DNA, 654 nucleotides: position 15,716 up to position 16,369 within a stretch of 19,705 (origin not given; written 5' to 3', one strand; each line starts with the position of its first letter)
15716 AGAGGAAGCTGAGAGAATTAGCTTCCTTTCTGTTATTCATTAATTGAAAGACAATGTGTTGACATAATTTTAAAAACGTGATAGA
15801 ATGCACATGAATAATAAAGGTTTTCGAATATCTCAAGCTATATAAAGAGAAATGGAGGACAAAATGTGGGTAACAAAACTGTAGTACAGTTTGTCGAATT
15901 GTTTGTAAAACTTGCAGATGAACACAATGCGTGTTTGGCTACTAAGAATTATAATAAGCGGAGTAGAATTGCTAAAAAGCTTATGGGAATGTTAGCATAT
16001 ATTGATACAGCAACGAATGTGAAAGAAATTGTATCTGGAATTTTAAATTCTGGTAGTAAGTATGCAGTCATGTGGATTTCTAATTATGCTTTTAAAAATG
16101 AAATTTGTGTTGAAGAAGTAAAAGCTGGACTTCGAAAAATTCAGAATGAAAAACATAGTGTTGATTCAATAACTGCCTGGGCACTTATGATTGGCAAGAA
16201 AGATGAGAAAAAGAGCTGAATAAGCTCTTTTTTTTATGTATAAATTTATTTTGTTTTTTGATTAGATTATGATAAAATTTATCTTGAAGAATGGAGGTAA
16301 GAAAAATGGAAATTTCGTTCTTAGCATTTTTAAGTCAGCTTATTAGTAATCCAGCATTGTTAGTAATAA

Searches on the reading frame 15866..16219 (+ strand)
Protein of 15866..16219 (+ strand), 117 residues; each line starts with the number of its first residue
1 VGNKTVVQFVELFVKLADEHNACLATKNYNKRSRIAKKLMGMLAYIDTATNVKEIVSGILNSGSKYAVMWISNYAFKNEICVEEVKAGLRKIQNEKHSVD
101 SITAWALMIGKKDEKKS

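Call 10: search_protein_families(library=pfam, proteins=[window:15866-16219:+], max_evalue=0.001)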
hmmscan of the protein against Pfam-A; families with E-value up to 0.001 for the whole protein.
window:15866-16219:+ (117 aa): 0 families

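Call 47: search_protein_families(library=pfam, proteins=[window:15866-16219:+], max_evalue=10)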
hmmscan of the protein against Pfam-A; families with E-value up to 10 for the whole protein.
window:15866-16219:+ (117 aa): 2 families
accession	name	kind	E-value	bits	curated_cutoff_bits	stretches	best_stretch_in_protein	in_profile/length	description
PF06738.18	ThrE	-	0.18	11.7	26.3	1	47-103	54-110/241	Putative threonine/serine exporter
PF17785.7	PUA_3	-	0.19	12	22.6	1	14-37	36-59/64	PUA-like domain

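Call 84: find_homologous_proteins(query=window:15866-16219:+, max_evalue=0.001)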
Query window:15866-16219:+ (117 aa): 18 proteins with E <= 0.001 among 19 candidates.
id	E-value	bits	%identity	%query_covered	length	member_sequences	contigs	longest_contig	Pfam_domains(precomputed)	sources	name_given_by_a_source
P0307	9.5e-66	236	95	100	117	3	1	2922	-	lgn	-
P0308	1.1e-56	207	82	100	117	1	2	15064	-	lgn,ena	-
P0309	5.3e-44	167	100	68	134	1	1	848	-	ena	-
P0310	9.2e-33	130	59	92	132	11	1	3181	-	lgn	-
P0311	1.7e-31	126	58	92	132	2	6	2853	-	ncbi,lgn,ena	-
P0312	3.2e-31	125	62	85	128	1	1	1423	-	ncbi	-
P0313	4.8e-31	125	61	89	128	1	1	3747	-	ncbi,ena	-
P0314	1.8e-30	123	60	86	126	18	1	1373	-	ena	-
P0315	2.1e-30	123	61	86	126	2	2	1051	-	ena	-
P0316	1.2e-29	120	61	89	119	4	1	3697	-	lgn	-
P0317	3.8e-29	119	60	86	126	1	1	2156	-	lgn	-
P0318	1.4e-28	117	56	90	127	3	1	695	-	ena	-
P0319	1.5e-28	117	56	90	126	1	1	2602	-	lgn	-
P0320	1.6e-28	117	58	85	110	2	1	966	-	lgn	-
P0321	3.0e-28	116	57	85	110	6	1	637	-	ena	-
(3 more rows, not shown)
